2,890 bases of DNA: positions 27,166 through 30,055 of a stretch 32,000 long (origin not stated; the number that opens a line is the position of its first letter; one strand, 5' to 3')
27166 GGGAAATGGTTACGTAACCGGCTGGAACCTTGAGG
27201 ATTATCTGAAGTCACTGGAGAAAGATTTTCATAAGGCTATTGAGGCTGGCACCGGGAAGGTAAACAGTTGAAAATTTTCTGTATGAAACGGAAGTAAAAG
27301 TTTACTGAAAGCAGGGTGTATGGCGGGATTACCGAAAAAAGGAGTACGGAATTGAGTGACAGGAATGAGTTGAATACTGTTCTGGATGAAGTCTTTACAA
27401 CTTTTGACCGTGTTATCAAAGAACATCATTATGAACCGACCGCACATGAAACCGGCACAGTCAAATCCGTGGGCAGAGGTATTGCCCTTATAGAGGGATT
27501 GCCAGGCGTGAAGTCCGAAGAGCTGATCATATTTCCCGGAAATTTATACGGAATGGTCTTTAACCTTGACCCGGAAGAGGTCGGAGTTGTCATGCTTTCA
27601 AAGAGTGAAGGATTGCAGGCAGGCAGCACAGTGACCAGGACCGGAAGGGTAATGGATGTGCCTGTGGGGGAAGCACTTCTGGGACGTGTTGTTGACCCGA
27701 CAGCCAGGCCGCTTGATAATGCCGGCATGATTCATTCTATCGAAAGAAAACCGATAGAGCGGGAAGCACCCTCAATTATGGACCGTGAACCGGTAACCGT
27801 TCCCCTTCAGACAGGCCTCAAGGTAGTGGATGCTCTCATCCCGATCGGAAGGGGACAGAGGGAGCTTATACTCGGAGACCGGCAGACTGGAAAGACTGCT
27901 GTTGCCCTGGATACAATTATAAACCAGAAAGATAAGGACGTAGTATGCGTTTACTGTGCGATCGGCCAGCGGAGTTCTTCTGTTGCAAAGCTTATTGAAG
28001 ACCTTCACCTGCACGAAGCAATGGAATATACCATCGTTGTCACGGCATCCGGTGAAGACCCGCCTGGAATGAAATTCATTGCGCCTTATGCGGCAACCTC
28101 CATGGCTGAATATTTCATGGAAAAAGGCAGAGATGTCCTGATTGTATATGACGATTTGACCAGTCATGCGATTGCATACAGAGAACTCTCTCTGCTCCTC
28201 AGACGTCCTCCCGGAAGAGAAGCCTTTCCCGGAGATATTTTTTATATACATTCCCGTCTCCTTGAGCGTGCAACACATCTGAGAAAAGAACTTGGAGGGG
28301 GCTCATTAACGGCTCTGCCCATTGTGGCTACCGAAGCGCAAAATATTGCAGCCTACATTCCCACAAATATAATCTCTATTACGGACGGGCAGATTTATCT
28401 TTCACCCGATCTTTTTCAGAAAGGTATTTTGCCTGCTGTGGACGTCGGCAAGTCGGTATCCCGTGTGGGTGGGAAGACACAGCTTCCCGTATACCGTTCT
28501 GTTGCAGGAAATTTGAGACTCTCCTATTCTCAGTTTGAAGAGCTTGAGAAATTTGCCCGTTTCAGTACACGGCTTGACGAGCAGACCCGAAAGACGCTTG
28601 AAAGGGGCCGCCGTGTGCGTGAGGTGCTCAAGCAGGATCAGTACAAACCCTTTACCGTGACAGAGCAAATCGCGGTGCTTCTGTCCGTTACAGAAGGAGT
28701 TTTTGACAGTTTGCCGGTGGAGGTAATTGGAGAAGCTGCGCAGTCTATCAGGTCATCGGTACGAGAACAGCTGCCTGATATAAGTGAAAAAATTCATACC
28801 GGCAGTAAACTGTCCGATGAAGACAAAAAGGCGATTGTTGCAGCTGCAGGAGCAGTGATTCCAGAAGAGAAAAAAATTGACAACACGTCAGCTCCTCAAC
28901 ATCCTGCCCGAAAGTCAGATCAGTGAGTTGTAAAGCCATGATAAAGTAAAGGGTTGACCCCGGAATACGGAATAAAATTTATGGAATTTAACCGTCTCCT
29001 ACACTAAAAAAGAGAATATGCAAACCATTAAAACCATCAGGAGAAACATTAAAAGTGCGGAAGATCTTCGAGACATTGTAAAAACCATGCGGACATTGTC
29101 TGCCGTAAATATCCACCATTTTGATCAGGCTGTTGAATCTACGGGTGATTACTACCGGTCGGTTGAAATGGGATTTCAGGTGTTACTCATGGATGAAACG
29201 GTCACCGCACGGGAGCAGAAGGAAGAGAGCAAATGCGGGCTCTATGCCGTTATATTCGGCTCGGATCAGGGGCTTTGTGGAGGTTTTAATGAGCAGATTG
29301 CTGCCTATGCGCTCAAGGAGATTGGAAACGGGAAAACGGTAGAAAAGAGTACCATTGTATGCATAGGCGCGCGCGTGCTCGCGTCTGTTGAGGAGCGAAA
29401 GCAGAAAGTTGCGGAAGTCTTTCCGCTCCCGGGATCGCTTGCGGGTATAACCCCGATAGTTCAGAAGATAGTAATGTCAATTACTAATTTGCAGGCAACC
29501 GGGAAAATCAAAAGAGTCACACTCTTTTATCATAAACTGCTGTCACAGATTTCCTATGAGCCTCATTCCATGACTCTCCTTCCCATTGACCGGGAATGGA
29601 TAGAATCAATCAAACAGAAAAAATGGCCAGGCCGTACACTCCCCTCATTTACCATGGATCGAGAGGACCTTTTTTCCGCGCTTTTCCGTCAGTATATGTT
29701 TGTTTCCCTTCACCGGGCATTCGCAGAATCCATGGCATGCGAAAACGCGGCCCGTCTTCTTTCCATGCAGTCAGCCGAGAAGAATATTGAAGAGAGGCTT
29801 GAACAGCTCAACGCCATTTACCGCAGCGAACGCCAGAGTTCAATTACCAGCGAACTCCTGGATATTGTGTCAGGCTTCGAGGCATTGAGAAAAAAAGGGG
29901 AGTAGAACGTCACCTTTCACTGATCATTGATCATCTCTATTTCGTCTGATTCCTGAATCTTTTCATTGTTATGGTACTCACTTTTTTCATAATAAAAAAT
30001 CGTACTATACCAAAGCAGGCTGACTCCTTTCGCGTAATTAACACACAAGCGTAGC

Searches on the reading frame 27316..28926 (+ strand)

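Call 25: search_protein_families(library=pfam, proteins=[window:27316-28926:+], max_evalue=0.00001)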
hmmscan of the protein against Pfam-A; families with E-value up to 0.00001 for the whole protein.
window:27316-28926:+ (536 aa): 3 families
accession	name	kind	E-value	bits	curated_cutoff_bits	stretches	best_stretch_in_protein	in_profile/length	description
PF00006.31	ATP-synt_ab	-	1.3e-83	280.3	29.5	1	167-382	1-213/213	ATP synthase alpha/beta family, nucleotide-binding domain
PF00306.32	ATP-synt_ab_C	-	2.1e-38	131.9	27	1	389-511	1-123/126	ATP synthase alpha/beta chain, C terminal domain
PF02874.29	ATP-synt_ab_N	-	1.9e-07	31.9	20.9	1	45-110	4-69/69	ATP synthase alpha/beta family, beta-barrel domain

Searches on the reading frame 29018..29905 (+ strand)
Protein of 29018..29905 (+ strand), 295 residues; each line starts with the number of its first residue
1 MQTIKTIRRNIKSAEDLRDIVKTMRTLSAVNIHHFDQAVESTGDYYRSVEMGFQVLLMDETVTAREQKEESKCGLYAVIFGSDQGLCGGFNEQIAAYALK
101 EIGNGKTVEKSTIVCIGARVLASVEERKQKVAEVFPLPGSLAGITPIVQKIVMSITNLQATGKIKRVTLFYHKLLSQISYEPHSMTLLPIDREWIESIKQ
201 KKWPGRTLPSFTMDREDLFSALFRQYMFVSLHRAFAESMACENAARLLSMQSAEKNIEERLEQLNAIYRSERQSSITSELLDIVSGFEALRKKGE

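Call 25: search_protein_families(library=pfam, proteins=[window:29018-29905:+], max_evalue=0.00001)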
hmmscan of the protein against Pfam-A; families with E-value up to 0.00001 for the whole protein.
window:29018-29905:+ (295 aa): 1 family
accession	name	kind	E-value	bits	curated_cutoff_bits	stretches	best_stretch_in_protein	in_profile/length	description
PF00231.24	ATP-synt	-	6.9e-62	210.2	39.9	1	3-290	1-285/285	ATP synthase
